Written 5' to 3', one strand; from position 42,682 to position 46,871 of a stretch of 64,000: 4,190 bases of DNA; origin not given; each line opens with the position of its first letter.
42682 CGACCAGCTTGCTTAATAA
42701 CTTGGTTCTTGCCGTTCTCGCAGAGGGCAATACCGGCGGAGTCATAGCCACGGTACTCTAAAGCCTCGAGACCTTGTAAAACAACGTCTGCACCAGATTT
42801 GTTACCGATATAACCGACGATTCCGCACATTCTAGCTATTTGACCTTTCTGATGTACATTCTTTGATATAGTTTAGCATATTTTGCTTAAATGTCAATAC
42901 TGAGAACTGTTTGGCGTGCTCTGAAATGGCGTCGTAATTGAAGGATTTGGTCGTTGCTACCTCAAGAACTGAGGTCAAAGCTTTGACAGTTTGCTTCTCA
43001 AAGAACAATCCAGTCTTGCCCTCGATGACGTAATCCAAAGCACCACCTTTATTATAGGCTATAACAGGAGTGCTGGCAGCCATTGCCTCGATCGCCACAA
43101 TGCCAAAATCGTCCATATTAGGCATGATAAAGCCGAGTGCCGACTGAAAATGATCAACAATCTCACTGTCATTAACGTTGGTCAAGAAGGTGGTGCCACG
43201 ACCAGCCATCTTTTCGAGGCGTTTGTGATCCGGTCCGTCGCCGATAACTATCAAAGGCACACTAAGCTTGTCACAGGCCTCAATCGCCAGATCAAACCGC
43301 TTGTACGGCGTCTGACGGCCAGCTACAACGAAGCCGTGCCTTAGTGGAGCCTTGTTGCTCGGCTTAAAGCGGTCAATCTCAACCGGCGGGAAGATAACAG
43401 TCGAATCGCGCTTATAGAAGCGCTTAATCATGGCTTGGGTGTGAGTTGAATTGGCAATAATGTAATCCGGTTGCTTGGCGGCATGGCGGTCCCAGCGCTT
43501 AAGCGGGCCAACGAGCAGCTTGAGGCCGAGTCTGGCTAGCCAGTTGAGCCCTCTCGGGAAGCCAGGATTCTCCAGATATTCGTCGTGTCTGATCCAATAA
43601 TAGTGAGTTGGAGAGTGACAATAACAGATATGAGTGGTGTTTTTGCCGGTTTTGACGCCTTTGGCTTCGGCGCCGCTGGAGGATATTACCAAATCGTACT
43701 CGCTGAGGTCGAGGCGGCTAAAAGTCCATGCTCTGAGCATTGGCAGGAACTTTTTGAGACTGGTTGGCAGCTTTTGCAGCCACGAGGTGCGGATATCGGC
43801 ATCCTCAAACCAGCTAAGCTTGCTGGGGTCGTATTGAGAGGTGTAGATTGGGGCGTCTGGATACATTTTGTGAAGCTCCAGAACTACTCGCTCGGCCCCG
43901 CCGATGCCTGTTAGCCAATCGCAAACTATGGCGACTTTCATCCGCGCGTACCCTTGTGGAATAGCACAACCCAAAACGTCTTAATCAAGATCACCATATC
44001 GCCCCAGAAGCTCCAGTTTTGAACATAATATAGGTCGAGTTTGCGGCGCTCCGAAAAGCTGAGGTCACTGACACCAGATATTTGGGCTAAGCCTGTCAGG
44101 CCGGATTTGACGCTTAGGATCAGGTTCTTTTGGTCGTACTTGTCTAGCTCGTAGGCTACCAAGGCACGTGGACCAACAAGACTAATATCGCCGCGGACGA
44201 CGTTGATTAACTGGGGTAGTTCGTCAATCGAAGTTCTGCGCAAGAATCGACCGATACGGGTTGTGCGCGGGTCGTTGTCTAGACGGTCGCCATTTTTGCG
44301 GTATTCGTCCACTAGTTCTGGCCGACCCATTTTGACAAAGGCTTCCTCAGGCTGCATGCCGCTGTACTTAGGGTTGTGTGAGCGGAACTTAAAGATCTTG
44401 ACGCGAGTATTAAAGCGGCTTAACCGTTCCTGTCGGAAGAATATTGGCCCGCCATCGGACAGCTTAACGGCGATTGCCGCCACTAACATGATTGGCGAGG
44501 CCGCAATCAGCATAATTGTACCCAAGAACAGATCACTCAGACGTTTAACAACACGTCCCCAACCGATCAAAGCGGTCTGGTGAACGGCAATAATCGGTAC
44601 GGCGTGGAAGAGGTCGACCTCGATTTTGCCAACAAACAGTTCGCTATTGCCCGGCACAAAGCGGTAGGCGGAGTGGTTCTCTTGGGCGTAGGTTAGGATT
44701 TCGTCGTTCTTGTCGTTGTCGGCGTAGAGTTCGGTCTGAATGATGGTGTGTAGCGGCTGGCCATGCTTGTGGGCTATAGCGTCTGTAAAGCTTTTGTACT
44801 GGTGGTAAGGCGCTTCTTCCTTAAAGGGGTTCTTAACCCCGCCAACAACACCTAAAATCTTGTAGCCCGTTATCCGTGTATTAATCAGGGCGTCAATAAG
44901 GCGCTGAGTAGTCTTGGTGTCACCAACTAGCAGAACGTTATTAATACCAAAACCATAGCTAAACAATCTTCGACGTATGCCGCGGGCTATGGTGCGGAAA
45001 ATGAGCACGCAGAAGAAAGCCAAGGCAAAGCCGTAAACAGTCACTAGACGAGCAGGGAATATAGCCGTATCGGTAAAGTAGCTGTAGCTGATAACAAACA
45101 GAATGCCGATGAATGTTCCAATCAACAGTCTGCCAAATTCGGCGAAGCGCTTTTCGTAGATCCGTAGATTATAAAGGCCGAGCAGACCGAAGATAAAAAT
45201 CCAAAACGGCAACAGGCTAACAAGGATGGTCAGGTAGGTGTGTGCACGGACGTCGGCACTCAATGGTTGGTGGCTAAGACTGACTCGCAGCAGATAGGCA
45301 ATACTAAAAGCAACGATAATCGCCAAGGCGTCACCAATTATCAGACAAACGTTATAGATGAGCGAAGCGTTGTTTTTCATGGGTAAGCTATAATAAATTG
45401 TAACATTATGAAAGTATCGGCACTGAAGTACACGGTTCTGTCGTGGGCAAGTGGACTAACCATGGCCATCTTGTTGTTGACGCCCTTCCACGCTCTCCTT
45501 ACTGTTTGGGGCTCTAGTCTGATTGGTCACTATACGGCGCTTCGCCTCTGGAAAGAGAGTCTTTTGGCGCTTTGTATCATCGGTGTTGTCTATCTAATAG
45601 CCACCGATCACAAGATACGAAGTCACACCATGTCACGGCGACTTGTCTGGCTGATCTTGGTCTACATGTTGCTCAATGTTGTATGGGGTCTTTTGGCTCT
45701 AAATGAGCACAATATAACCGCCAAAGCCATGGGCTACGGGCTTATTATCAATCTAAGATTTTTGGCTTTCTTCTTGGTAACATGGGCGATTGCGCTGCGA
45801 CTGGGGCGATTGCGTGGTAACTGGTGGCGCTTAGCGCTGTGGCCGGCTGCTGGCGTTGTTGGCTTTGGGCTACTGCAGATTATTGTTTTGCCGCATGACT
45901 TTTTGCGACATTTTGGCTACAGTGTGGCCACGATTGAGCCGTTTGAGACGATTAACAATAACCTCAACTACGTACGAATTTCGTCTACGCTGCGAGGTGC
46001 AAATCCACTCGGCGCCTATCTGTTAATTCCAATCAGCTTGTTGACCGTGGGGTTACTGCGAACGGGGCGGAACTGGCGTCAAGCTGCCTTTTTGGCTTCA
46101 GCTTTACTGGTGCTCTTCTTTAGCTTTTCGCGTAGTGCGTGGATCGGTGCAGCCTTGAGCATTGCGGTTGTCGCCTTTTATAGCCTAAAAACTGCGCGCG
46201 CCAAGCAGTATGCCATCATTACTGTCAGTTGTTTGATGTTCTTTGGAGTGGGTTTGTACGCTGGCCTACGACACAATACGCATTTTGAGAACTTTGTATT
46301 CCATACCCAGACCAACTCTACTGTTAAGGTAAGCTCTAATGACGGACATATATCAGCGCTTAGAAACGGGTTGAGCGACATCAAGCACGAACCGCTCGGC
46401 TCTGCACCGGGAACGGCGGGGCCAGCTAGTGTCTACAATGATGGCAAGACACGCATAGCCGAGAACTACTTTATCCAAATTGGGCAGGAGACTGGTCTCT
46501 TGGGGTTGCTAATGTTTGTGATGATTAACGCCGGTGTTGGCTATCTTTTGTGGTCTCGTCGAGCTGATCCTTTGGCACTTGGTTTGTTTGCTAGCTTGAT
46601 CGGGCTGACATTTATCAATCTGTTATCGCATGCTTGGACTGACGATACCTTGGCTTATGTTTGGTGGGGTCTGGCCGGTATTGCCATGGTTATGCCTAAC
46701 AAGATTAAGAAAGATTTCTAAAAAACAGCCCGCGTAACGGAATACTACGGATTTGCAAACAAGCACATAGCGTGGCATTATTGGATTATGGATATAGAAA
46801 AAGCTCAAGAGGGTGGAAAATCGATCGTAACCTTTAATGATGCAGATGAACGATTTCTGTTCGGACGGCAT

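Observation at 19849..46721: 27-kb surface-glycan locus built around a complete GDP-D-rhamnose pathway and a Wzm/Wzt exporter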

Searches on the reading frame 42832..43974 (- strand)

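Call 5: search_protein_families(library=pfam, proteins=[window:42832-43974:-])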
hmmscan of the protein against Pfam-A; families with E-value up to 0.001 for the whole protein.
window:42832-43974:- (380 aa): 4 families
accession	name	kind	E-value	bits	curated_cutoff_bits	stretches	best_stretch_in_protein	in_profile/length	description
PF00534.26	Glycos_transf_1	-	1.6e-24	86.8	26.4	1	215-354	18-169/172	Glycosyl transferases group 1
PF13692.12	Glyco_trans_1_4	-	1.9e-18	67.6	27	1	215-335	4-134/142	Glycosyl transferases group 1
PF13439.12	Glyco_transf_4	-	3e-08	34.3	28.5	1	24-202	1-170/170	Glycosyltransferase Family 4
PF20706.3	GT4-conflict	-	5e-06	26.2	26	1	194-319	177-323/385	Family 4 Glycosyltransferase in conflict systems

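Call 56: search_protein_families(library=ncbifam, proteins=[window:42832-43974:-], max_evalue=0.00001)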
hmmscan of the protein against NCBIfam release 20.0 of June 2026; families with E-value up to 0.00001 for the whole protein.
window:42832-43974:- (380 aa): 14 families
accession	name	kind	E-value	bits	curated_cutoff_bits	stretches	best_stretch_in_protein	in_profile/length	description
TIGR03449.1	mycothiol_MshA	equivalog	4.8e-13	48.8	462.5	1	168-358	164-388/406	D-inositol-3-phosphate glycosyltransferase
TIGR03999.1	thiol_BshA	equivalog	3.5e-12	45.9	273.7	1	236-364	227-359/375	N-acetyl-alpha-D-glucosaminyl L-malate synthase BshA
TIGR03088.1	stp2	hypoth_equivalog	3.7e-10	39.4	409.05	1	238-361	229-356/374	TIGR03088 family PEP-CTERM/XrtA system glycosyltransferase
NF041876.1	EPS_EpsE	equivalog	1.1e-09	38.1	400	1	261-363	278-381/389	exopolysaccharide biosynthesis GT4 family glycosyltransferase EpsE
NF041010.1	glycosy_Agl16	equivalog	1.4e-09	37.3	575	1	162-322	127-299/352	glycosylation protein Agl16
TIGR04047.1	MSMEG_0565_glyc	hypoth_equivalog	4.2e-09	36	259.85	0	261-346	259-344/373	MSMEG_0565 family glycosyltransferase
NF047684.1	TeichurnBiosyTuaC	equivalog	4.2e-09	35.8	550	1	218-353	225-364/391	teichuronic acid biosynthesis protein TuaC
NF053787.1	GlcN_PG_synth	equivalog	1.2e-08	34.2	480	1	215-340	200-323/361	N-acetylglucosaminyl phosphatidylglycerol synthase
TIGR02149.1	glgA_Coryne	subfamily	3.4e-08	33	302.4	1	267-336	272-342/391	glycogen synthase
NF012028.0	PRK15484.1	subfamily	1.4e-07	30.9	618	1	282-359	280-359/380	lipopolysaccharide N-acetylglucosaminyltransferase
NF049988.1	MGlcDAGSynMgs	equivalog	3.8e-07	29.8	400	1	241-365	247-374/398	alpha-monoglucosyldiacylglycerol synthase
TIGR02472.1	sucr_P_syn_N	equivalog_domain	4.1e-06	25.9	576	0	288-354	351-417/439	sucrose-phosphate synthase, putative, glycosyltransferase domain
TIGR04063.1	stp3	hypoth_equivalog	5.1e-06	25.6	442.05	0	295-358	312-375/397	TIGR04063 family PEP-CTERM/XrtA system glycosyltransferase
NF038298.1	EPS_HpsO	equivalog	5.5e-06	25.4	575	0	288-344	299-353/388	hormogonium polysaccharide biosynthesis glycosyltransferase HpsO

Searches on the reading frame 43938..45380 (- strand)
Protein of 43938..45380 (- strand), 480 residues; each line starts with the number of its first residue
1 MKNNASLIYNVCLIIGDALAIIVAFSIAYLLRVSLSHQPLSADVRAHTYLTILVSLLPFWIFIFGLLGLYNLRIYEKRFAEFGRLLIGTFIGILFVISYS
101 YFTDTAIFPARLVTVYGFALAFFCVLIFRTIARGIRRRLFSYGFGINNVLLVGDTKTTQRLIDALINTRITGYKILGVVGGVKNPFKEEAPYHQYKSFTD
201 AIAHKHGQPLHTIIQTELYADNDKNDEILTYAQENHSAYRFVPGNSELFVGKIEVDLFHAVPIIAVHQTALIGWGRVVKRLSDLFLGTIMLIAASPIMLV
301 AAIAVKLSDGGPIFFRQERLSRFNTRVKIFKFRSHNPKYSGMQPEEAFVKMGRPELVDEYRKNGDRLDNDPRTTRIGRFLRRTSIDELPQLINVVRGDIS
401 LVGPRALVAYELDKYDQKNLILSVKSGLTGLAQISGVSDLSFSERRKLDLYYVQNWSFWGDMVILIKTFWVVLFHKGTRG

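Call 5: search_protein_families(library=pfam, proteins=[window:43938-45380:-])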
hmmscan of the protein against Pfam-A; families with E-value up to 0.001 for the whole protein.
window:43938-45380:- (480 aa): 2 families
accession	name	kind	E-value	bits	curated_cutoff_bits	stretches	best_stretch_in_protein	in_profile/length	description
PF02397.22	Bac_transf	-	4.3e-56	189.7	27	1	279-473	1-178/179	Bacterial sugar transferase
PF13727.12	CoA_binding_3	-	5.5e-07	30.2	25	1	67-180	3-111/175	CoA-binding domain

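Call 6: search_protein_families(library=ncbifam, proteins=[window:43938-45380:-], max_evalue=0.00001)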
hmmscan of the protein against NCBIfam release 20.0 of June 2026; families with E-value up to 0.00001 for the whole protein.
window:43938-45380:- (480 aa): 10 families
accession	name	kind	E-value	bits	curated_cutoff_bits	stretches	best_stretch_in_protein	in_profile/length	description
TIGR03025.1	EPS_sugtrans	subfamily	1.2e-104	351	295.55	1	16-478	2-444/445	exopolysaccharide biosynthesis polyprenyl glycosylphosphotransferase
TIGR03022.1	WbaP_sugtrans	subfamily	1.5e-89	301.4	403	1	13-478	1-455/456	undecaprenyl-phosphate galactose phosphotransferase WbaP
TIGR03023.1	WcaJ_sugtrans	equivalog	1.2e-88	298.4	410.75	1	17-476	3-450/453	undecaprenyl-phosphate glucose phosphotransferase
NF052601.1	undeca_RfbP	equivalog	2.3e-54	184.3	330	1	274-476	40-239/244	undecaprenyl-phosphate galactose phosphotransferase family protein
NF007518.0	PRK10124.1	equivalog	5.1e-50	170.5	684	1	44-471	44-456/464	undecaprenyl-phosphate glucose phosphotransferase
TIGR03013.1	EpsB_2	subfamily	7.3e-48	163.7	393.35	1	250-479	226-443/443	TIGR03013 family XrtA/PEP-CTERM system glycosyltransferase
NF011751.0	PRK15204.1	equivalog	2.3e-46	158.4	907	1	34-477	46-474/476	undecaprenyl-phosphate galactose phosphotransferase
NF041877.1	EPS_EpsZ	equivalog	1.9e-44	152.1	800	1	277-477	264-457/459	exopolysaccharide biosynthesis polyisoprenyl-phosphate hexose-1-phosphate transferase EpsZ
NF050817.1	PolSacchBiosHfsE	equivalog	3.5e-36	124.9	750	1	277-472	270-459/467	polysaccharide biosynthesis protein HfsE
NF045514.1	glycotran_HepC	equivalog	8e-20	71.1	140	1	276-408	114-213/220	heterocyst development glycosyltransferase HepC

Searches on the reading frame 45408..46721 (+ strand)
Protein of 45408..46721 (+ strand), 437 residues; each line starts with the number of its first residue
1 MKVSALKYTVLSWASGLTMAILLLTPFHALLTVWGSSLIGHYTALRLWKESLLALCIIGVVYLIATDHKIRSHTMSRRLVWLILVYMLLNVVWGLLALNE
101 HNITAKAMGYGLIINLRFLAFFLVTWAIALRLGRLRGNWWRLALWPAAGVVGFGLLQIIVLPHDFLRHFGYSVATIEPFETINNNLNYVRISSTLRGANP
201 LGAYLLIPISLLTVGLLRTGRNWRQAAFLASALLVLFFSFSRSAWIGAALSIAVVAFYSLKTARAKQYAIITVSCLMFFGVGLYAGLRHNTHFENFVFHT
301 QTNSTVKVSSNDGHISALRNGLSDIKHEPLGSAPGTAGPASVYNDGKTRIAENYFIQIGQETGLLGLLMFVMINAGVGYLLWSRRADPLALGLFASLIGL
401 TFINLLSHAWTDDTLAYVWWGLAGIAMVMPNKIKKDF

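Call 5: search_protein_families(library=pfam, proteins=[window:45408-46721:+])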
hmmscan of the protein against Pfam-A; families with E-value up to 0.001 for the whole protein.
window:45408-46721:+ (437 aa): 1 family
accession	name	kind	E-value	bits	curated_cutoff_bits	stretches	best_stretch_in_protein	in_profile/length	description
PF04932.20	Wzy_C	-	8.2e-11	42.3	31.7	1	228-371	2-149/149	O-Antigen ligase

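Call 6: search_protein_families(library=ncbifam, proteins=[window:45408-46721:+], max_evalue=0.00001)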
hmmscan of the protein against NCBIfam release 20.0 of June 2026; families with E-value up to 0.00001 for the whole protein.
window:45408-46721:+ (437 aa): 0 families

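Call 27: search_solved_structures(query=window:45408-46721:+, max_evalue=10)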
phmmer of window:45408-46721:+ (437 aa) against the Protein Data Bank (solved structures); distinct sequences matched with E-value up to 10: 0.
